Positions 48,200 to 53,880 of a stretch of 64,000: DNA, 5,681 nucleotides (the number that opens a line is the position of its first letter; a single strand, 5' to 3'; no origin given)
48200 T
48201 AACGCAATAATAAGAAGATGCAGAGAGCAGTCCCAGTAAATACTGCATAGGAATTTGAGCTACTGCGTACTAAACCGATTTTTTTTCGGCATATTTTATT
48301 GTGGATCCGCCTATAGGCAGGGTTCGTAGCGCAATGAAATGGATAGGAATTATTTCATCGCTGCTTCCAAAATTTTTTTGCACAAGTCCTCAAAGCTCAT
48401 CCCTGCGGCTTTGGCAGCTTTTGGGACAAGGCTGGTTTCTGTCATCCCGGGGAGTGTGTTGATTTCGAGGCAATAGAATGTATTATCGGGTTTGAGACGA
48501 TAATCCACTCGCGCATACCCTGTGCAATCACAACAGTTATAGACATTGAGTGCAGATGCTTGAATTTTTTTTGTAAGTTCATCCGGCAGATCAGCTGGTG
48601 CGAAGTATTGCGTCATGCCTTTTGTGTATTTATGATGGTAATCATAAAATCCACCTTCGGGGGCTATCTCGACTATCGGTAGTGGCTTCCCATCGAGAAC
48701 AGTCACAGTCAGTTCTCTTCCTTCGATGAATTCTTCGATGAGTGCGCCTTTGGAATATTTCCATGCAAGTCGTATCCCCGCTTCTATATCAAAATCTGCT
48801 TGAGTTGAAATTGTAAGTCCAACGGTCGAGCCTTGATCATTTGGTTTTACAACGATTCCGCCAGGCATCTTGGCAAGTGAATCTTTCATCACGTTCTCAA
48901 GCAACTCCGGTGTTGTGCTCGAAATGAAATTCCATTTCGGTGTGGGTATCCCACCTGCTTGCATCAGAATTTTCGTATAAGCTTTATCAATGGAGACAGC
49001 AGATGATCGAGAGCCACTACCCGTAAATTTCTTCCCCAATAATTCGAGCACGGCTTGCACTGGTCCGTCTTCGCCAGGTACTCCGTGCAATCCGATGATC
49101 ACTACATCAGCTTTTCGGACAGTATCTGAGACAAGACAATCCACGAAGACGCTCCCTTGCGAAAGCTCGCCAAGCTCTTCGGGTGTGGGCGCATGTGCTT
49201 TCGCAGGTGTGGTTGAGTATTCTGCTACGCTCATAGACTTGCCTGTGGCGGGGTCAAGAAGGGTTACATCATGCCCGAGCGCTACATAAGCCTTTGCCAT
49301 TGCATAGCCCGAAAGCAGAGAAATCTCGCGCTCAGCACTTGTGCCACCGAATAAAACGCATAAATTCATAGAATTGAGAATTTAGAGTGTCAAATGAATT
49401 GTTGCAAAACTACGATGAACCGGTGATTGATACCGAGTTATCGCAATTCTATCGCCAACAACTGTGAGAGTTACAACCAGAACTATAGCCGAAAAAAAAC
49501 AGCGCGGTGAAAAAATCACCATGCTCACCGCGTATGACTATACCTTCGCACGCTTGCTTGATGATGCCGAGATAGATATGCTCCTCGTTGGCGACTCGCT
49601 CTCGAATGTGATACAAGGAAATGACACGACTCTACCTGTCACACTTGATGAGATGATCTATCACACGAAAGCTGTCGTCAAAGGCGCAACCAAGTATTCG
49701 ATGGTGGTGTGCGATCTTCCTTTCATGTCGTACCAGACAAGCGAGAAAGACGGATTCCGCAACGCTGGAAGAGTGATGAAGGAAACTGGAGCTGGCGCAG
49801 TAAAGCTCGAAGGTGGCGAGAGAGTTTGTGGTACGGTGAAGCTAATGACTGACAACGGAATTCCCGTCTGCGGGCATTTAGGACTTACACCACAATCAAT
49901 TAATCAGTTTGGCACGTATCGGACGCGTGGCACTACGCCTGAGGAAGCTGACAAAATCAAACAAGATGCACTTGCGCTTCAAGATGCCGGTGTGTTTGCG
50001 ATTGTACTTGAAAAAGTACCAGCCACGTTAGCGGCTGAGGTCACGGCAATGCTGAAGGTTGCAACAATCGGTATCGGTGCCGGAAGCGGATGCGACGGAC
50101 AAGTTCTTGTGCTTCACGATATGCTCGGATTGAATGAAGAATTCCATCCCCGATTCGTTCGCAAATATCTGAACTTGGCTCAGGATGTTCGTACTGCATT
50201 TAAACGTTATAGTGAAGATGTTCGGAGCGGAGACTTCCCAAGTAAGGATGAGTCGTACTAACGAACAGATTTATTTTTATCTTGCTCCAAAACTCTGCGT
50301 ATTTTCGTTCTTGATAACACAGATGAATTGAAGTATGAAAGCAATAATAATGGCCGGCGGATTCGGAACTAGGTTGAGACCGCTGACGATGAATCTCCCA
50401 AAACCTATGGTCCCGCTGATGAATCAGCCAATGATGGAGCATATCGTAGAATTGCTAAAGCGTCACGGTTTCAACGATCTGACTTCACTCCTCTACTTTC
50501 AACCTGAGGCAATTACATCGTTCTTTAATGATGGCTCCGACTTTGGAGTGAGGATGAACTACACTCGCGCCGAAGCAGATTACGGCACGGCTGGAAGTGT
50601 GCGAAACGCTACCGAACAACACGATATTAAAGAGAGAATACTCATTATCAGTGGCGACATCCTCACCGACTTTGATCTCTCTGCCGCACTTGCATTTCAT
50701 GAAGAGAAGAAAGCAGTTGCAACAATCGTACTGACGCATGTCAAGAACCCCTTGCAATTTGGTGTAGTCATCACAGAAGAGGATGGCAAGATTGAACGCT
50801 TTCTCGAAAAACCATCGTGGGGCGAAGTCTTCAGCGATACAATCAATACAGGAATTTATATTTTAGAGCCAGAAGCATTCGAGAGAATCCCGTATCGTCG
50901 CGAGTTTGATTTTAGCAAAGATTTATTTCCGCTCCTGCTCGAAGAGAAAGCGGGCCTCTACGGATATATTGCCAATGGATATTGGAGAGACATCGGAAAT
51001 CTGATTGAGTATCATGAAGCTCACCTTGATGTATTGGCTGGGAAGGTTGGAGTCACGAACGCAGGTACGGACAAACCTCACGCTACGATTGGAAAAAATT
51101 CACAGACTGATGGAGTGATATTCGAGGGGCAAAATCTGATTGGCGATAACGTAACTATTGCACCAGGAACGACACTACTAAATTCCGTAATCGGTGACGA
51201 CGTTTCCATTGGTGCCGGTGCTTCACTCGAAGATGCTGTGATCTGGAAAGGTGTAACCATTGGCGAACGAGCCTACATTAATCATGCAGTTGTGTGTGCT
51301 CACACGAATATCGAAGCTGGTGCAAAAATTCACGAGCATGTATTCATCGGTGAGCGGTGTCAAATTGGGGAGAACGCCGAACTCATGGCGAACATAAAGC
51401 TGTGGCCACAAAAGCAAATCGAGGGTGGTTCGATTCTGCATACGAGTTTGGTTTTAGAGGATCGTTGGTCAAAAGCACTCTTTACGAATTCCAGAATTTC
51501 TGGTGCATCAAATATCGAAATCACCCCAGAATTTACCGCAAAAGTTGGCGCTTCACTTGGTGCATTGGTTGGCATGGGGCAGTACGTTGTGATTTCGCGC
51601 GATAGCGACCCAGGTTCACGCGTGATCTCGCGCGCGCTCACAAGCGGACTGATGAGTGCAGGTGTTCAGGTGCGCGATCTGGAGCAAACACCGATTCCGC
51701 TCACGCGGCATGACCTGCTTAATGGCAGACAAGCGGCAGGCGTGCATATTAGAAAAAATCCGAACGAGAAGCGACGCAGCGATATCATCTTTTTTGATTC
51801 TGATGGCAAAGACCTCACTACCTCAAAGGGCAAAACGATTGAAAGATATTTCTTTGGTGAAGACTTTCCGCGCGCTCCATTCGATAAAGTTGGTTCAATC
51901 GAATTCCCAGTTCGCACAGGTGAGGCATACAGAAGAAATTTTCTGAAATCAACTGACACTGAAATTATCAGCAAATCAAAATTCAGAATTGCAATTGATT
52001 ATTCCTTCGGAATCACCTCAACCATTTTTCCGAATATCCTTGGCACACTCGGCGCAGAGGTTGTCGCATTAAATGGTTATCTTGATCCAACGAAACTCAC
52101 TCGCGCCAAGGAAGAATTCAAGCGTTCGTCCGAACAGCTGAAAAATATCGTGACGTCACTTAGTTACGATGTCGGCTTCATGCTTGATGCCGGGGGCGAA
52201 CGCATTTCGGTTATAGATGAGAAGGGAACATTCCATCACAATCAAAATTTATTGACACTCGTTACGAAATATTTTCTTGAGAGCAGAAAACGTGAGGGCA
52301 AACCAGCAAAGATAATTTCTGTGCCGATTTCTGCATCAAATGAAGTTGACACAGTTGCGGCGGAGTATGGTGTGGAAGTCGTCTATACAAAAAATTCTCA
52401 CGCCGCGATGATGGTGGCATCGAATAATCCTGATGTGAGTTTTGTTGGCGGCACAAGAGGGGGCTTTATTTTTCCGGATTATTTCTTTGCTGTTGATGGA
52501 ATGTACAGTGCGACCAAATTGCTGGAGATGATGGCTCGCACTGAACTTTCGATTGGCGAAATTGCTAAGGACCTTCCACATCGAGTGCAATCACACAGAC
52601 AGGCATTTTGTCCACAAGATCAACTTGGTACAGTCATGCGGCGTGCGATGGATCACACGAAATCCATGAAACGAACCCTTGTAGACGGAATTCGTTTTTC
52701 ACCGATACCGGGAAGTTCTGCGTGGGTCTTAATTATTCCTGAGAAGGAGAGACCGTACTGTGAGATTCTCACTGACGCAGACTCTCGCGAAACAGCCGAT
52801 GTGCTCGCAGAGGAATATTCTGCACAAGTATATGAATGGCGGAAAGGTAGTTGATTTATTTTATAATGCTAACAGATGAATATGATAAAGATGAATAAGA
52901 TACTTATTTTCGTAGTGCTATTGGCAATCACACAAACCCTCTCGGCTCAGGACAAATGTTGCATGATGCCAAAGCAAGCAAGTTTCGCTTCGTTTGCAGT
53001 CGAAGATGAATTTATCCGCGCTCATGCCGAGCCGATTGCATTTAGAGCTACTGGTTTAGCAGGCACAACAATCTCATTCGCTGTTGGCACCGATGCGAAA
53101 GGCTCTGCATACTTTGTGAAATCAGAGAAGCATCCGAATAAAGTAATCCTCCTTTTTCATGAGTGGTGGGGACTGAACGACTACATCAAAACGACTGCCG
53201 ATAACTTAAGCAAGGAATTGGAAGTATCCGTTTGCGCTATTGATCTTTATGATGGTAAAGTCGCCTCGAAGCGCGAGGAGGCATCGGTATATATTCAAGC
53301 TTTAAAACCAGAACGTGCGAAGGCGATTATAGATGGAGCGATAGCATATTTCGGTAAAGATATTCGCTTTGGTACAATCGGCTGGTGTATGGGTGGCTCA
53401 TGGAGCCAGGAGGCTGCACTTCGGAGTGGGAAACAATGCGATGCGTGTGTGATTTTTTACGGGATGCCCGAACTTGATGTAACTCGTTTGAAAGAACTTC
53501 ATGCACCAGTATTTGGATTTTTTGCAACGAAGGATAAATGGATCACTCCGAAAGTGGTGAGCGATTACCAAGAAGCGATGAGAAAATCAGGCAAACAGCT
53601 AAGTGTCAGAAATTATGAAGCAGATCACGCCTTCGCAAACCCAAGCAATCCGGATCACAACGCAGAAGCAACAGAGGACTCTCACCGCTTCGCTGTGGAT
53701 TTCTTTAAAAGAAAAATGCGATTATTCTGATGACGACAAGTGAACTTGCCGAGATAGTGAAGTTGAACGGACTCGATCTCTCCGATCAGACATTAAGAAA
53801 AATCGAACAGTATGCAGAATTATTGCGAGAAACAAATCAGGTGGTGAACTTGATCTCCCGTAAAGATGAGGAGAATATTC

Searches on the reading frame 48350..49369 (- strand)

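Call 76: search_protein_families(library=pfam, proteins=[window:48350-49369:-], max_evalue=0.00001)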
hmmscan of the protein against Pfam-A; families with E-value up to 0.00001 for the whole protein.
window:48350-49369:- (339 aa): 2 families
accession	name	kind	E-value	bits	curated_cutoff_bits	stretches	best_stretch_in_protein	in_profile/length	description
PF07478.18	Dala_Dala_lig_C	-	7.9e-51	172.9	24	1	135-335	1-204/204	D-ala D-ala ligase C-terminus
PF01820.27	Dala_Dala_lig_N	-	4.7e-18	66.3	34.6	1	3-118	2-121/121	D-ala D-ala ligase N-terminus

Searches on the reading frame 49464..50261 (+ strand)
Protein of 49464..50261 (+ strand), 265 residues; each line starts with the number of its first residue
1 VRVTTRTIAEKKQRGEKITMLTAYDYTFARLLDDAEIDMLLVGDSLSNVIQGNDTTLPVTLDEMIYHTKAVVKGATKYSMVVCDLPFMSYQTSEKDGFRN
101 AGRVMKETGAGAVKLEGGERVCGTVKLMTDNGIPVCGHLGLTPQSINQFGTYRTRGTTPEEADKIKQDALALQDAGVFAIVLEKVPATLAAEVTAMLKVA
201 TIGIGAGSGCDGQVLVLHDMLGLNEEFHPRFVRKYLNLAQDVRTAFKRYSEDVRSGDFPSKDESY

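Call 76: search_protein_families(library=pfam, proteins=[window:49464-50261:+], max_evalue=0.00001)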
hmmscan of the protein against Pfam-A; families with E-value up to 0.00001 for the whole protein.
window:49464-50261:+ (265 aa): 1 family
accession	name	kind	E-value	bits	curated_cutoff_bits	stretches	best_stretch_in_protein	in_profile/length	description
PF02548.21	Pantoate_transf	-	3.7e-116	387.5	28.7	1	2-260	1-258/259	Ketopantoate hydroxymethyltransferase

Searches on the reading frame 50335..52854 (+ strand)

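Call 76: search_protein_families(library=pfam, proteins=[window:50335-52854:+], max_evalue=0.00001)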
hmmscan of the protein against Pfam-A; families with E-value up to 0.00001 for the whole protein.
window:50335-52854:+ (839 aa): 8 families
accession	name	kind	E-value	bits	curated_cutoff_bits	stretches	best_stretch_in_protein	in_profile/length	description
PF00483.29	NTP_transferase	-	1.7e-54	185.4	21.2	1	2-234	1-243/245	Nucleotidyl transferase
PF25084.1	LbH_EIF2B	-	2.5e-21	76.1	54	1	263-349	18-104/105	EIF2B subunit epsilon LbH domain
PF02878.22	PGM_PMM_I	-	9.6e-18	64.6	22.5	1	382-511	3-136/138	Phosphoglucomutase/phosphomannomutase, alpha/beta/alpha domain I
PF02879.22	PGM_PMM_II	-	2.6e-15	57.2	29.3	1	530-631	1-103/103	Phosphoglucomutase/phosphomannomutase, alpha/beta/alpha domain II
PF00132.30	Hexapep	-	8.4e-14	51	27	0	283-316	1-35/36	Bacterial transferase hexapeptide (six repeats)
PF02880.22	PGM_PMM_III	-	5.6e-11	43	20.7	1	638-750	4-114/115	Phosphoglucomutase/phosphomannomutase, alpha/beta/alpha domain III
PF12804.13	NTP_transf_3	-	1.5e-09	38.7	27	1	3-136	1-124/160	MobA-like NTP transferase domain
PF24894.1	Hexapep_GlmU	-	2.7e-08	34.3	23.3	1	268-332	20-83/104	GlmU-like, C-terminal hexapeptide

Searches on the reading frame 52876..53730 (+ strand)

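Call 76: search_protein_families(library=pfam, proteins=[window:52876-53730:+], max_evalue=0.00001)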
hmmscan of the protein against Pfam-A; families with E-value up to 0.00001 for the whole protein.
window:52876-53730:+ (284 aa): 1 family
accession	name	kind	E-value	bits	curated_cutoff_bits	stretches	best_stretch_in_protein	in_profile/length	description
PF01738.24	DLH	-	1.4e-34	120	21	1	78-279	3-215/217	Dienelactone hydrolase family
